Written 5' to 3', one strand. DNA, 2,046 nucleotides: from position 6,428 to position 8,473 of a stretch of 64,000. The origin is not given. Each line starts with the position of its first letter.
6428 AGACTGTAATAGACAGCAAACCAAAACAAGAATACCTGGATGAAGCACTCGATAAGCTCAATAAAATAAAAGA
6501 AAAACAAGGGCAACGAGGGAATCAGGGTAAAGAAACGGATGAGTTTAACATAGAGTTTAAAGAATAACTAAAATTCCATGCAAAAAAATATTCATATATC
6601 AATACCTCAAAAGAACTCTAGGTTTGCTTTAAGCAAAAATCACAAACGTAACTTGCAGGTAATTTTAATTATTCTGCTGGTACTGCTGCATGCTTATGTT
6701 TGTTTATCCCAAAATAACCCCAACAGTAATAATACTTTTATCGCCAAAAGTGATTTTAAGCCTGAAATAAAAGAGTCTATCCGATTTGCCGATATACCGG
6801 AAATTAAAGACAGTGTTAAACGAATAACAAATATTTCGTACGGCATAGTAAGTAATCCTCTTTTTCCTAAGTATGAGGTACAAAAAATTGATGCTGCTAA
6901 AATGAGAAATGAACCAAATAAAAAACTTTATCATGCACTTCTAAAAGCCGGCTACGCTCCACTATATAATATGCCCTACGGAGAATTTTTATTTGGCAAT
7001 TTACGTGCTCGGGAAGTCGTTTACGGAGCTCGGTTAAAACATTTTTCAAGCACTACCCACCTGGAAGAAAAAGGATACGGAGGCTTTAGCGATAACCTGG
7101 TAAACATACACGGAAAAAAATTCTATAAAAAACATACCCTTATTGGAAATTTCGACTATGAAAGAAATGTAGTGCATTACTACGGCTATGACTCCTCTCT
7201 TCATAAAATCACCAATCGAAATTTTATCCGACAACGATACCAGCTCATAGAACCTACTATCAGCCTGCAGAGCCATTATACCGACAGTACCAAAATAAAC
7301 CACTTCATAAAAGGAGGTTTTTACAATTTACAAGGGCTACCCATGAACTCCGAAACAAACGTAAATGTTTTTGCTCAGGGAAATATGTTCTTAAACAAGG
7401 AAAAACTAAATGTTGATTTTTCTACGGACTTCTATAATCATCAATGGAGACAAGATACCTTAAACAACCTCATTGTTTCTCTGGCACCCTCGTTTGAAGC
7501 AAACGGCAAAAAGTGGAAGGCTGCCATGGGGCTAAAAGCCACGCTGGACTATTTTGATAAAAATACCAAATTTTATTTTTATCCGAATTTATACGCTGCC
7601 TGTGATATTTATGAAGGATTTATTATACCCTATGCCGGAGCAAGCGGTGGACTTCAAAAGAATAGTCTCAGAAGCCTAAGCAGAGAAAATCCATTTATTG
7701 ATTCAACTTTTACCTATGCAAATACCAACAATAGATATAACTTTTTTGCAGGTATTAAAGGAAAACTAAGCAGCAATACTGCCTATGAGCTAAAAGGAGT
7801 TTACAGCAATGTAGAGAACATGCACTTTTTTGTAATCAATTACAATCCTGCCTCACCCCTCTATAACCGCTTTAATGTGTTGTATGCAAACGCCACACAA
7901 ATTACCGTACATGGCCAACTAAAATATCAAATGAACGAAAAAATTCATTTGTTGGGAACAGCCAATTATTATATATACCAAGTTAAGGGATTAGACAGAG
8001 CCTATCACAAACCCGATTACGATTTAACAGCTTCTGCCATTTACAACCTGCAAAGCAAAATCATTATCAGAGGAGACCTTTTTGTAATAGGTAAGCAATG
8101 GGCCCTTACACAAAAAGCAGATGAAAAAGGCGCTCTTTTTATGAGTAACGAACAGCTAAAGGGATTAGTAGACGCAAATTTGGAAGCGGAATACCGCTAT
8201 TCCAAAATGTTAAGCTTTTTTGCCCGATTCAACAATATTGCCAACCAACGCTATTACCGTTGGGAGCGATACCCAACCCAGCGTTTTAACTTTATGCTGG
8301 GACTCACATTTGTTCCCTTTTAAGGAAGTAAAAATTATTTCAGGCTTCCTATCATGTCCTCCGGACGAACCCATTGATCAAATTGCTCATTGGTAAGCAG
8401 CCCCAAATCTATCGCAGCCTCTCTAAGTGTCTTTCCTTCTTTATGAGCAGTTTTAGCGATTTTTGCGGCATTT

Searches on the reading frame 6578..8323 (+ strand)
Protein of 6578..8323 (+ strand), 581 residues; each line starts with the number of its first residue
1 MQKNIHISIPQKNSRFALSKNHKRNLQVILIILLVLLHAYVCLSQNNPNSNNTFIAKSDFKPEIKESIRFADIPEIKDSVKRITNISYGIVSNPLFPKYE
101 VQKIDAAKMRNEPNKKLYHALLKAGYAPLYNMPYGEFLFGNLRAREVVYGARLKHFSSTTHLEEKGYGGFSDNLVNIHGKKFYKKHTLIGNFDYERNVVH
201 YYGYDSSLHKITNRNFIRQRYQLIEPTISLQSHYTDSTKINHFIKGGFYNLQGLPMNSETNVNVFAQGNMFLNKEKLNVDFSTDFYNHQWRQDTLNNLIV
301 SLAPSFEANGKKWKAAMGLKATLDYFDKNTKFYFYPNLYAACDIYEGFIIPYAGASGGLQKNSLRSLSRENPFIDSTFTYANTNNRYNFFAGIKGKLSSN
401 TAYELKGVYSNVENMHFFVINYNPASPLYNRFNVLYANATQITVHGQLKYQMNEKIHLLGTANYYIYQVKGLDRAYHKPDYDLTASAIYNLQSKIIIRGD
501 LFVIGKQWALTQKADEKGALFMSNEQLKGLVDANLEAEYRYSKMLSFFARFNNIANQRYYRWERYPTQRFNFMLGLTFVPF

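Call 49: find_encoding_contigs(protein=window:6578-8323:+, flank=10000, max_places=1)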
Protein window:6578-8323:+ (581 aa): 3 contigs read that carry it; 1 place shown.
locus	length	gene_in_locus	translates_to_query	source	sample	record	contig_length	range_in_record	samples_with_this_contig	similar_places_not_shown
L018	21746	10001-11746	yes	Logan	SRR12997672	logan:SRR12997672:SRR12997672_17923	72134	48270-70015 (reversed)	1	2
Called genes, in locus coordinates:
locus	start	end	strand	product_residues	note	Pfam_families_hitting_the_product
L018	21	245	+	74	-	-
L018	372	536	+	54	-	-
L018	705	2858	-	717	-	PF10459:Peptidase_S46, PF00089:Trypsin (faint), PF13365:Trypsin_2 (faint)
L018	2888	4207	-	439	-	PF16822:ALGX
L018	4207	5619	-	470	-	PF03062:MBOAT, PF13813:MBOAT_2 (weak)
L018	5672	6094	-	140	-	-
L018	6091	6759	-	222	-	PF00005:ABC_tran, PF13304:AAA_21 (weak)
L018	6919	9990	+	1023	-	PF07719:TPR_2 (faint), PF12895:ANAPC3 (faint), PF13174:TPR_6 (faint), PF13181:TPR_8 (faint), PF00515:TPR_1 (faint), PF13371:TPR_9 (faint), PF13432:TPR_16 (faint), PF13424:TPR_12 (weak), +2 more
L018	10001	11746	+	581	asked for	-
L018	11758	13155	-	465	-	PF00206:Lyase_1, PF10415:FumaraseC_C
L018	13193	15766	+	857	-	PF00270:DEAD, PF04851:ResIII (weak), PF00271:Helicase_C, PF24473:CON_HrpB (weak), PF08482:HrpB_C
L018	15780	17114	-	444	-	PF00375:SDF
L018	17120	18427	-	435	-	PF08245:Mur_ligase_M, PF02875:Mur_ligase_C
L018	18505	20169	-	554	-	PF03781:FGE-sulfatase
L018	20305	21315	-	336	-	PF11751:PorP_SprF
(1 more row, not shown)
